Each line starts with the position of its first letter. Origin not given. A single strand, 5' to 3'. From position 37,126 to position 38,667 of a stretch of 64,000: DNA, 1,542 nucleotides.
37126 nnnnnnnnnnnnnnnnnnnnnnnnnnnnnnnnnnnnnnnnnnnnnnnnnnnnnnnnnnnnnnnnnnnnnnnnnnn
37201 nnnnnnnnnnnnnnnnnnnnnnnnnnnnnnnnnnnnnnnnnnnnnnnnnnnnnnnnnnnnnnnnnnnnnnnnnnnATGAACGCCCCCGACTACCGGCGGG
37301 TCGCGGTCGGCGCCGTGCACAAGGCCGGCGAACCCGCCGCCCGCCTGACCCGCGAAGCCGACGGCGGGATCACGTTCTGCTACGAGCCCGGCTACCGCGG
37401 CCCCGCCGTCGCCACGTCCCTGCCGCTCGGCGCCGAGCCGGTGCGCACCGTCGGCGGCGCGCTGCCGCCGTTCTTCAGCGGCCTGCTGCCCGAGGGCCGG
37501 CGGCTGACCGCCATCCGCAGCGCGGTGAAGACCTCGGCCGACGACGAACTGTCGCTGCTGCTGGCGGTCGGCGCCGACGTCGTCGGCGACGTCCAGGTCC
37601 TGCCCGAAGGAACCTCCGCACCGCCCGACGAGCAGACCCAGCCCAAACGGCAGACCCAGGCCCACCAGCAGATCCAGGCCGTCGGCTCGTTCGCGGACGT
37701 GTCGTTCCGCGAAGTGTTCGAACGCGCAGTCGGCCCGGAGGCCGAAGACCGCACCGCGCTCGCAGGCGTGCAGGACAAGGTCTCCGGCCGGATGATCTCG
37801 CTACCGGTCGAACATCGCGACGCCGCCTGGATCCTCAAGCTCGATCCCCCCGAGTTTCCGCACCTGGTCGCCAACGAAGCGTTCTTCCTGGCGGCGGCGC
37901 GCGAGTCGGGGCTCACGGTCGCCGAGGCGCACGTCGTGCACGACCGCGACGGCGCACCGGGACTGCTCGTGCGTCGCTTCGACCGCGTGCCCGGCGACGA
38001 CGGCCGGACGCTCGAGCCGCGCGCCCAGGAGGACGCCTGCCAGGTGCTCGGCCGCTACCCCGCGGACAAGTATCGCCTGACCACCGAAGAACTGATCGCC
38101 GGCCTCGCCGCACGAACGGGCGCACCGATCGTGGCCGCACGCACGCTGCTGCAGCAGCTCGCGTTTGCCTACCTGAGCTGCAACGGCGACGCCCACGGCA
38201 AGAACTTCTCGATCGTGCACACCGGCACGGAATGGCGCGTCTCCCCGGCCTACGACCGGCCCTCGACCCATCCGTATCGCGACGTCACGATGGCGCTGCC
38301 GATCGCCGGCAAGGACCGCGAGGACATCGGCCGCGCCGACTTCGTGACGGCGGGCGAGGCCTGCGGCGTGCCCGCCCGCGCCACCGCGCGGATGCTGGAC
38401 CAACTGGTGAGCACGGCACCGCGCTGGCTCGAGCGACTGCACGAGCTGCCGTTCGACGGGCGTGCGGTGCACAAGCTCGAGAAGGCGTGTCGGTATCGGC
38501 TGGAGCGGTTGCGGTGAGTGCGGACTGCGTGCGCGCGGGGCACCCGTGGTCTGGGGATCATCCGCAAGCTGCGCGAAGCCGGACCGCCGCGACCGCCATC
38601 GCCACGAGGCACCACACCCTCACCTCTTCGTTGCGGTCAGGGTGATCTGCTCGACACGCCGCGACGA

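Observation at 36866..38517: hipBA toxin-antitoxin module with four palindromic operators spaced at an exact 61-bp period, the last overlapping the hipB start codon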

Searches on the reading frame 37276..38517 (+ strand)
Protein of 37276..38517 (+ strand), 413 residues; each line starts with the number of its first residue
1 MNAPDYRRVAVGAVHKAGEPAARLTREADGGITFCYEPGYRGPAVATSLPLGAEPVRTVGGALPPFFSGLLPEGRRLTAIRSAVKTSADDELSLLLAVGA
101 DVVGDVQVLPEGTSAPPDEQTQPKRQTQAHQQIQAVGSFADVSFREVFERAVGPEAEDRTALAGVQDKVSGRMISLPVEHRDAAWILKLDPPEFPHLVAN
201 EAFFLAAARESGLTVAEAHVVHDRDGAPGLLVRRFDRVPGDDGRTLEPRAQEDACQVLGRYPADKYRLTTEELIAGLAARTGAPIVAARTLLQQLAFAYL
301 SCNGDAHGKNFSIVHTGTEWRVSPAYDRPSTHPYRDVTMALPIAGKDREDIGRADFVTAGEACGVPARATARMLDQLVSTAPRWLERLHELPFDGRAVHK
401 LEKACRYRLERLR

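Call 5: search_protein_families(library=pfam, proteins=[window:37276-38517:+], max_evalue=0.01)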
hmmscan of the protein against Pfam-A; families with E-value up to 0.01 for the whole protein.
window:37276-38517:+ (413 aa): 2 families
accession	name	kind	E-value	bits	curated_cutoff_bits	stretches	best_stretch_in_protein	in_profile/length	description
PF07804.18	HipA_C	-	4.6e-43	147.8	30.5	1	161-384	2-212/213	HipA-like C-terminal domain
PF13657.11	Couple_hipA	-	2.2e-17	63.8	22.5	1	14-108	3-98/99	HipA N-terminal domain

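Call 8: find_homologous_proteins(query=window:37276-38517:+)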
Query window:37276-38517:+ (413 aa): 3041 proteins with E <= 0.001 among 8000 candidates; the best 120 are listed.
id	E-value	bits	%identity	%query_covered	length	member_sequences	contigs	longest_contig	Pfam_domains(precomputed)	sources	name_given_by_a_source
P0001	1.8e-266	902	98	100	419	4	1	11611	PF07804.19,PF13657.12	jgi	jgi:serine/threonine-protein kinase HipA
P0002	8.1e-189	646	73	100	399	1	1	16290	PF07804.19,PF13657.12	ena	-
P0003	4.2e-188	644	74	100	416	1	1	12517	PF07804.19,PF13657.12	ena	-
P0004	3.4e-179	614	70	100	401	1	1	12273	PF07804.19,PF13657.12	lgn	-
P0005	1.0e-177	609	70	100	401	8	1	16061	PF07804.19,PF13657.12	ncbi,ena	-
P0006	7.6e-176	603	70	100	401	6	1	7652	PF07804.19,PF13657.12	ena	-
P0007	9.6e-176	603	71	100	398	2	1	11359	PF07804.19,PF13657.12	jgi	-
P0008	1.1e-170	586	68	99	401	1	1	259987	PF07804.19,PF13657.12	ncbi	ncbi:MAG: type II toxin-antitoxin system HipA family toxin [Planctomycetota bacterium]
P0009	3.8e-168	578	68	99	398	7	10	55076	PF07804.19,PF13657.12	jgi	jgi:serine/threonine-protein kinase HipA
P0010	5.6e-168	577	68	100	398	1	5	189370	PF07804.19,PF13657.12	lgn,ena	-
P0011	6.0e-164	564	65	100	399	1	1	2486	PF07804.19,PF13657.12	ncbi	-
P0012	9.5e-164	563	65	100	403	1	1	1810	PF07804.19,PF13657.12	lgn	-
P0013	3.3e-163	562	64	100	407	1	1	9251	PF07804.19,PF13657.12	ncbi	-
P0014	8.0e-162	557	65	100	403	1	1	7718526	PF07804.19,PF13657.12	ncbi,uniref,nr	ncbi:Serine/threonine-protein kinase HipA [Planctomycetes bacterium Poly30]|uniref:Serine/threonine-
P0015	2.0e-158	546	67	100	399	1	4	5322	PF07804.19,PF13657.12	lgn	-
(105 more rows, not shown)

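Call 9: find_encoding_contigs(protein=window:37276-38517:+, flank=3000, max_places=5)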
Protein window:37276-38517:+ (413 aa): 1 contig read that carries it; 1 place shown.
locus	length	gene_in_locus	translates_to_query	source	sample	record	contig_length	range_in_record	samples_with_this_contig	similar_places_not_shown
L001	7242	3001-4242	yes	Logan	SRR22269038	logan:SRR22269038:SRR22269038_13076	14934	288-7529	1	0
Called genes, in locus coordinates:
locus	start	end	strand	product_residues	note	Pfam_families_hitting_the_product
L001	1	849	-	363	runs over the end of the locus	-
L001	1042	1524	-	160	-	-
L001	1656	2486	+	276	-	PF05721:PhyH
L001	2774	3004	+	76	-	PF13560:HTH_31, PF01381:HTH_3, PF13443:HTH_26 (weak)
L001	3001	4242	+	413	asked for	PF13657:Couple_hipA, PF07804:HipA_C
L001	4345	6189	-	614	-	PF10670:DUF4198 (faint), PF13620:CarboxypepD_reg (weak)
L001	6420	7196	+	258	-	-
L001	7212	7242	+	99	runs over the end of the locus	-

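Call 11: find_related_loci(query=A1, collection=genome_contigs, flank=3000)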
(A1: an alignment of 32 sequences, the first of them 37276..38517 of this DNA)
Query A1 (413 aa) in genome_contigs; peptide patterns used: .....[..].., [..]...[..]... (x = any residue, [..] = any of these).
599 stretches matched a pattern (row limit reached: there are more); 548 encode a relative of the query (tblastn E <= 1e-3); the best 80 are kept; 80 distinct loci.
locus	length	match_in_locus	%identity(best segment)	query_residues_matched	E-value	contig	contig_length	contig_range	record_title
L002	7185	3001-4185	68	5-413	9e-176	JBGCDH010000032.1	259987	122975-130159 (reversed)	MAG: Planctomycetota bacterium isolate SGMAG-78 contig32, whole genome shotgun sequence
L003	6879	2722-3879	68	6-407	5e-173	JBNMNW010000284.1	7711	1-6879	MAG: Planctomycetota bacterium isolate 3300053697_24 Ga0535652_0013624, whole genome shotgun sequence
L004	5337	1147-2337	63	1-413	2e-164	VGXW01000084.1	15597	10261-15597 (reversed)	MAG: Planctomycetota bacterium isolate K_DeepCast_100m_mx_218 K_DeepCast_100m_mx_218_Ga0194127_10005122, whole genome sh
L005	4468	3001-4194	64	1-412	4e-160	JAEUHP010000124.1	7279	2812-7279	MAG: Planctomycetota bacterium isolate new MAG-20 k141_3567520, whole genome shotgun sequence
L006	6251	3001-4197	61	1-412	9e-155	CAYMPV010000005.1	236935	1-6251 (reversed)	MAG TPA_asm: uncultured candidatus Brocadiaceae bacterium isolate SRP329715_co2_17 genome assembly, contig: NODE_71_leng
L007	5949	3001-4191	62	1-413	1e-153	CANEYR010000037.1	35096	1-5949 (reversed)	MAG: Planctomycetota bacterium isolate CH-Oct18-165 genome assembly, contig: CH-Oct18-C1105, whole genome shotgun sequen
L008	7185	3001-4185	64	1-413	6e-153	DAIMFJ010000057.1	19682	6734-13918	MAG TPA_asm: Planctomycetota bacterium isolate CTOTU46476 NODE_294_length_19682_cov_4.691242, whole genome shotgun seque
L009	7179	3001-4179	62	5-413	9e-153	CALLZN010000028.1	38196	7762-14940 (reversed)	MAG TPA_asm: uncultured bacterium isolate SRR2107182_bin.46_CONCOCT_v1.1_MAG genome assembly, contig: ERZ794931.602, who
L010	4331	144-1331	58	1-412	6e-145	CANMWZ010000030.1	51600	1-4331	MAG: Planctomycetota bacterium isolate ZH-15may19-257 genome assembly, contig: ZH-15May19-c1090, whole genome shotgun se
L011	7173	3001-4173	61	1-407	3e-143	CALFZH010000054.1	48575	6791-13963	MAG TPA_asm: uncultured bacterium isolate SRR1506984_bin.22_CONCOCT_v1.1_MAG genome assembly, contig: ERZ761607.762, who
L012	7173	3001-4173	58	5-412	2e-143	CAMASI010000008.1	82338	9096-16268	MAG: Klebsiella pneumoniae isolate LH-05nov19-24 genome assembly, contig: LH-05nov19-C394, whole genome shotgun sequence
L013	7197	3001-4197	57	1-412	3e-141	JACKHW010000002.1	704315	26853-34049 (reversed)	MAG: Planctomycetota bacterium isolate HK-STAS-PLAN-28 HK-STAS-PLAN-28_2, whole genome shotgun sequence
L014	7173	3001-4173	58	5-412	2e-140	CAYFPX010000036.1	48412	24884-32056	MAG TPA_asm: uncultured Enterobacterales bacterium isolate ERP019367_co1_21 genome assembly, contig: NODE_809_length_484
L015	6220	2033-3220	59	5-412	5e-136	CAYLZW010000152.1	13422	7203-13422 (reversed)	MAG TPA_asm: uncultured Myxococcales bacterium isolate SRP263527_co1_29 genome assembly, contig: NODE_3972_length_13422_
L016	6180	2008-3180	56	5-412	4e-134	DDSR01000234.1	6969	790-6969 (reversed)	MAG TPA_asm: Deltaproteobacteria bacterium UBA2385 UBA2385_contig_31712, whole genome shotgun sequence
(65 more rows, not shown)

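Call 31: search_solved_structures(query=window:37276-38517:+, max_evalue=0.001, show_alignments=2)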
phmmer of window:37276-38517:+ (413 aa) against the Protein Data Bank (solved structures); distinct sequences matched with E-value up to 0.001: 20.
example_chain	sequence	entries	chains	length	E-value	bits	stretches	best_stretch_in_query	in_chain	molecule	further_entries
4pu5_A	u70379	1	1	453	9.8e-20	74.2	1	61-350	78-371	Toxin-antitoxin system toxin HipA family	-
4pu3_A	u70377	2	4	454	9.9e-20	74.2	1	61-350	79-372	Toxin-antitoxin system toxin HipA family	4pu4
8ezr_B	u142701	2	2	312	2.8e-16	62.9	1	159-388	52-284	HipT(Lp)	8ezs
7vkb_A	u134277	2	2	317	2.9e-16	62.8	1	159-388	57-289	HipA_C domain-containing protein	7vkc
7wcf_A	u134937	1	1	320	1.1e-15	60.9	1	159-388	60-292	HipA_C domain-containing protein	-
2wiu_A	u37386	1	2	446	1.1e-14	57.6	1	21-334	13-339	PROTEIN HIPA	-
3tpd_A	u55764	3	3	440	2.6e-14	56.4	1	21-334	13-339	Serine/threonine-protein kinase HipA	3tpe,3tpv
4yg7_D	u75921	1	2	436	6.7e-14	55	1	21-334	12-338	Serine/threonine-protein kinase HipA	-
3fbr_A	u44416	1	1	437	6.7e-14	55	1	21-334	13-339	Serine/threonine-protein kinase toxin HipA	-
3dnt_A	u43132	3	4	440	6.9e-14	55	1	21-334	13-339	Protein hipA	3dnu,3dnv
5k98_A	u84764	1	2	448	7.1e-14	54.9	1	21-334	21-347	Serine/threonine-protein kinase HipA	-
3tpb_A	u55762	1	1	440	8.8e-14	54.6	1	21-334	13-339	Serine/threonine-protein kinase HipA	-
3hzi_A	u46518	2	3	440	1.7e-13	53.7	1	21-334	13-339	Protein hipA | Serine/threonine-protein kinase HipA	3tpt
7vkb_B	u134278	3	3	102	9.3e-09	38.1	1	23-108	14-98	HipA (Persistence to inhibition of murein or DNA biosynthesis) | HipS(Lp)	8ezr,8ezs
7ab4_C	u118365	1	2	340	2e-07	33.7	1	177-389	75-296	HipA_C domain-containing protein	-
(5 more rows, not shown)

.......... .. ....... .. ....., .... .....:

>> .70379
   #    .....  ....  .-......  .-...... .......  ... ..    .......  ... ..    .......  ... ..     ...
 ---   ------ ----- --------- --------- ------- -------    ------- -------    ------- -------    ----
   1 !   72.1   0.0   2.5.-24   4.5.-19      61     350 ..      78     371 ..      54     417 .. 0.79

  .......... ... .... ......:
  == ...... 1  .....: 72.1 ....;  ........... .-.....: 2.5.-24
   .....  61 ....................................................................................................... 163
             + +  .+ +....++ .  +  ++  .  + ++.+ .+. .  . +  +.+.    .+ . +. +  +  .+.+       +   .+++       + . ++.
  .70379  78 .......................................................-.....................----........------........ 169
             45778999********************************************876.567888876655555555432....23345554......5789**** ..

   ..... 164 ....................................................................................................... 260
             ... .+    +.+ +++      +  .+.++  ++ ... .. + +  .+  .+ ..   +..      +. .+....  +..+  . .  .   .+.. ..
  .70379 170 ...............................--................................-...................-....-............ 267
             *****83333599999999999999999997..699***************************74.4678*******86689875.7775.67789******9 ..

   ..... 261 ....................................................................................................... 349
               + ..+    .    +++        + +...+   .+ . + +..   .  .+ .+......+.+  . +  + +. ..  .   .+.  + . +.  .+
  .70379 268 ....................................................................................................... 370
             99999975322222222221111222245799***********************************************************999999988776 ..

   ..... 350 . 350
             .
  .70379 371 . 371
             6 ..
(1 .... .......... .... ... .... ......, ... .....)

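Call 41: find_encoding_contigs(protein=P0001, flank=2500, max_places=2)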
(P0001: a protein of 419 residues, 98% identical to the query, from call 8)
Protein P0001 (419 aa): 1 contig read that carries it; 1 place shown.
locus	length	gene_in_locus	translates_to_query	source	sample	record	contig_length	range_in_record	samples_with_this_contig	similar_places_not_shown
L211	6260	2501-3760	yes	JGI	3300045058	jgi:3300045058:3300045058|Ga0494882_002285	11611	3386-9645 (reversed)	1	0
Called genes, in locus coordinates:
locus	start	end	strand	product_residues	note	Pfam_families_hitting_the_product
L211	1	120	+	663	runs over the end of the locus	PF01817:CM_2, PF00800:PDT, PF01842:ACT (weak), PF00793:DAHP_synth_1, PF03102:NeuB (weak)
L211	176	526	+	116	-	-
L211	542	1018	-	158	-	-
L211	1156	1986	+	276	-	PF05721:PhyH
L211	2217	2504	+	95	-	PF13560:HTH_31, PF01381:HTH_3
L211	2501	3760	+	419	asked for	PF13657:Couple_hipA, PF07804:HipA_C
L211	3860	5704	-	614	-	PF10670:DUF4198 (faint), PF13620:CarboxypepD_reg (weak)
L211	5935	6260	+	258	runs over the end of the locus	-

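Call 42: find_encoding_contigs(protein=P0002, flank=2500, max_places=2)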
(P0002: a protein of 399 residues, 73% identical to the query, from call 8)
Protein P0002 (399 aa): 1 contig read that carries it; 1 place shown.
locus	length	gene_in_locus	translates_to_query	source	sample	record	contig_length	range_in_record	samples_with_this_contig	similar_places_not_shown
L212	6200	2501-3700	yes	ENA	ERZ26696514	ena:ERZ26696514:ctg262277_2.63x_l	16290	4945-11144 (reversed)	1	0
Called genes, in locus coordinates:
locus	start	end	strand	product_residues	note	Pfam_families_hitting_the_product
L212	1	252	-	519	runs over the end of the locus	PF12256:TcdB_toxin_midN (faint), PF01839:FG-GAP (faint), PF13517:FG-GAP_3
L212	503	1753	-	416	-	PF00155:Aminotran_1_2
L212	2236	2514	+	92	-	PF13560:HTH_31, PF01381:HTH_3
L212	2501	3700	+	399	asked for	PF13657:Couple_hipA, PF07804:HipA_C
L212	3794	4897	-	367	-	PF13098:Thioredoxin_2 (faint)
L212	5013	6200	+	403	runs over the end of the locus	PF04542:Sigma70_r2, PF04545:Sigma70_r4 (weak), PF08281:Sigma70_r4_2, PF13620:CarboxypepD_reg (faint)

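Call 43: find_encoding_contigs(protein=P0003, flank=2500, max_places=2)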
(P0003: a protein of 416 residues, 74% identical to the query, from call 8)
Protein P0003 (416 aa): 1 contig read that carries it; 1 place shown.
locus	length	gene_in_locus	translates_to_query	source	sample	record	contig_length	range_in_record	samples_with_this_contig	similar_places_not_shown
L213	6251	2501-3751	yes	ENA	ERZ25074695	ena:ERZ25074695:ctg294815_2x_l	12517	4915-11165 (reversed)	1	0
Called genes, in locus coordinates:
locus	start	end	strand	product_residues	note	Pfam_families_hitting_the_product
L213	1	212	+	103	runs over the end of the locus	PF00171:Aldedh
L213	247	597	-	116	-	-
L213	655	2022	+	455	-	PF07670:Gate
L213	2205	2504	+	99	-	PF13560:HTH_31, PF01381:HTH_3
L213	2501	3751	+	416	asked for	PF13657:Couple_hipA, PF07804:HipA_C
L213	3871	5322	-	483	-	PF13229:Beta_helix (faint)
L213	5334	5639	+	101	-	-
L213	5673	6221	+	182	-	-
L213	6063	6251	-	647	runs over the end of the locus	PF00135:COesterase, PF20434:BD-FAE, PF07859:Abhydrolase_3, PF13424:TPR_12 (faint)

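Call 64: search_dna_similar(query=window:37276-38517:+, collection=plasmids, mode=protein, max_rows=15, max_evalue=1e-20)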
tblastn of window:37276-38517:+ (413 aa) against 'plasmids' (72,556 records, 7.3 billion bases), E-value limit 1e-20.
Records with a match: 21; places in all: 22; records where one place covers at least 80% of the query: 10.
Best place of each record, by identity: <60% 21.
By first word of the organism name: Arthrobacter 4; Sinorhizobium 4; Rhizobium 3; Agrobacterium 3; Nocardia 1; Tistrella 1; Azospirillum 1; Novosphingobium 1; Croceicoccus 1; Phyllobacterium 1; and 1 more.
By predicted mobility (MOB-suite, as given by PLSDB): conjugative 12; non-mobilizable 8; mobilizable 1.
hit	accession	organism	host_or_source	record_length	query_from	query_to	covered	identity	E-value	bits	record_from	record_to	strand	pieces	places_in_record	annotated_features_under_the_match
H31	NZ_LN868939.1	Nocardia farcinica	not known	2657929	7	412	98%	46.0%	1e-72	254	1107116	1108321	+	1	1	none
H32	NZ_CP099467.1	Arthrobacter caoxuetaonis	single cell,faeces,Qinghai,China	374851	14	408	96%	44.6%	2e-74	259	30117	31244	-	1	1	HipA domain-containing protein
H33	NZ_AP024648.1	Arthrobacter sp. StoSoilB13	-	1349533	11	408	96%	41.6%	2e-67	239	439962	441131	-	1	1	record has no annotation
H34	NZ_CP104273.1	Arthrobacter sp. zg-Y1110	Marmot,single cell,intestinal contents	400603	7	371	88%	44.6%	6e-64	229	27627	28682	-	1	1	HipA domain-containing protein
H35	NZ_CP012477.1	Arthrobacter sp. ERGS1:01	single,stream water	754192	2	394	95%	36.7%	5e-46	177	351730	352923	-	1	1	HipA domain-containing protein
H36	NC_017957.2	Tistrella mobilis KA081020-065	-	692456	18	411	95%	31.4%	2e-22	107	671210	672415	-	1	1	type II toxin-antitoxin system HipA family toxin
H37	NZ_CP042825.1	Rhizobium sp. WL3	Wheat,phyllosphere swab,leaves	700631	21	390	90%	30.8%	2e-22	107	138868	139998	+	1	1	type II toxin-antitoxin system HipA family toxin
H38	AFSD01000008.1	Agrobacterium tumefaciens F2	soil near Harbin Institute of Technology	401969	14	390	91%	30.0%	6e-21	102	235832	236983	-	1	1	HipA domain-containing protein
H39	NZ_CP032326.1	Azospirillum argentinense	soil sample,Agricultural field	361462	20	403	93%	27.8%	4e-22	106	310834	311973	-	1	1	type II toxin-antitoxin system HipA family toxin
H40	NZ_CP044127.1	Rhizobium sp. BG4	Prosopis cineraria,pure bacterial ...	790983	21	350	80%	31.9%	6e-21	102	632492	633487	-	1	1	type II toxin-antitoxin system HipA family toxin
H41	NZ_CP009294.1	Novosphingobium pentaromativorans US6-1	mud sediment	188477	30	346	77%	33.0%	7e-21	102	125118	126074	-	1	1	type II toxin-antitoxin system HipA family toxin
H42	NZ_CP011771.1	Croceicoccus naphthovorans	-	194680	30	346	77%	33.0%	7e-21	102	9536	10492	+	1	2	type II toxin-antitoxin system HipA family toxin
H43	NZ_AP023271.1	Agrobacterium vitis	Vitis vinifera,grapevine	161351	21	350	80%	31.6%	2e-21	104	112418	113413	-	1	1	type II toxin-antitoxin system HipA family toxin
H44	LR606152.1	Rhizobium sp. Q54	paddy soil contaminated with arsenic ...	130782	21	350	80%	31.3%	5e-21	103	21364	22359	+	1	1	type II toxin-antitoxin system HipA family toxin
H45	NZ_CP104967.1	Phyllobacterium sp. A18/5-2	Vicia costata,cell culture,root nodule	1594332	14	346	81%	31.0%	9e-22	105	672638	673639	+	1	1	none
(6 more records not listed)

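Call 66: get_annotated_region(hit=H31, flank=1000)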
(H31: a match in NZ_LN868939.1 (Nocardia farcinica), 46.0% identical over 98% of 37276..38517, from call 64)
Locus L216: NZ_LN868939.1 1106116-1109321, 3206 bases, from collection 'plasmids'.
description: Nocardia farcinica strain NCTC11134 plasmid 2, complete sequence
organism: Nocardia farcinica (NCBI taxid 37329)
taxonomy: Bacteria; Actinomycetota; Actinomycetes; Mycobacteriales; Nocardiaceae; Nocardia; Nocardia farcinica
host: -; source: not known; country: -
typing (MOB-suite, as given by PLSDB): non-mobilizable
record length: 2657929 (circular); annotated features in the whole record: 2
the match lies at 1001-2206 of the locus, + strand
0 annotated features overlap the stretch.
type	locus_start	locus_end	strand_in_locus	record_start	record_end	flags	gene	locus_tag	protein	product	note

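Call 67: get_annotated_region(hit=H32, flank=1000)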
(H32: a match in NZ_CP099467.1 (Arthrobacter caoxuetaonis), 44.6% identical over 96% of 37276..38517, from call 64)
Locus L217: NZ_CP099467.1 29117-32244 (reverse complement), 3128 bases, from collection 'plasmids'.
description: Arthrobacter caoxuetaonis strain zg-Y453 plasmid unnamed, complete sequence
organism: Arthrobacter caoxuetaonis (NCBI taxid 2886935)
taxonomy: Bacteria; Actinomycetota; Actinomycetes; Micrococcales; Micrococcaceae; Arthrobacter; Arthrobacter caoxuetaonis
host: -; source: single cell,faeces,Qinghai,China; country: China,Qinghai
typing (MOB-suite, as given by PLSDB): non-mobilizable
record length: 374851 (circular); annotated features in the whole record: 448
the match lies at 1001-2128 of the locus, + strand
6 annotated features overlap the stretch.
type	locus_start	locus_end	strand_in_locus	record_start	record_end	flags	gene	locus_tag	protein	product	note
CDS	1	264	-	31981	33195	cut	-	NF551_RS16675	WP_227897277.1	hypothetical protein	-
CDS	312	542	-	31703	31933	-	-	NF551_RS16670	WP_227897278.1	hypothetical protein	-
CDS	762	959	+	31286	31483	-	-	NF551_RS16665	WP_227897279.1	helix-turn-helix transcriptional regulator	-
CDS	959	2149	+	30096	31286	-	-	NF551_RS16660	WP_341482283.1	HipA domain-containing protein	-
CDS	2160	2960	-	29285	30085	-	-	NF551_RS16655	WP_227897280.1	hypothetical protein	-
CDS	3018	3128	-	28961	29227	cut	-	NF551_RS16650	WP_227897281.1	hypothetical protein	-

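Call 68: get_annotated_region(hit=H35, flank=1000)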
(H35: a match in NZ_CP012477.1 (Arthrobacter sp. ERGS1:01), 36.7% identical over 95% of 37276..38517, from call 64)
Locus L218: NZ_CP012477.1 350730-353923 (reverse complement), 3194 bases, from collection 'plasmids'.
description: Arthrobacter sp. ERGS1:01 isolate water plasmid unnamed2, complete sequence
organism: Arthrobacter sp. ERGS1:01 (NCBI taxid 1704044)
taxonomy: Bacteria; Actinomycetota; Actinomycetes; Micrococcales; Micrococcaceae; Arthrobacter; Arthrobacter sp. ERGS1:01
host: -; source: single,stream water; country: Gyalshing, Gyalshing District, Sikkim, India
typing (MOB-suite, as given by PLSDB): non-mobilizable
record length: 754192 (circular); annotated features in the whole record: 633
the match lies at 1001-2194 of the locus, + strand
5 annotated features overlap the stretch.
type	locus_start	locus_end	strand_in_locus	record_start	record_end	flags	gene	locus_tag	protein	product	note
CDS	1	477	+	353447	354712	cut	kynU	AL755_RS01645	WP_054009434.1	kynureninase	GO:0019441 - tryptophan catabolic process to kynurenine [Evidence IEA]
CDS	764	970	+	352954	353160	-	-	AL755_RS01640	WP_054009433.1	helix-turn-helix domain-containing protein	-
CDS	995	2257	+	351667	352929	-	-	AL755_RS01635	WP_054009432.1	HipA domain-containing protein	-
CDS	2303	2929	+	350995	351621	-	-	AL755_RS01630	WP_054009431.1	TetR/AcrR family transcriptional regulator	GO:0006355 - regulation of DNA-templated transcription [Evidence IEA]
CDS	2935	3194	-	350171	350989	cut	-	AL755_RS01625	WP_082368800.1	LytR C-terminal domain-containing protein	-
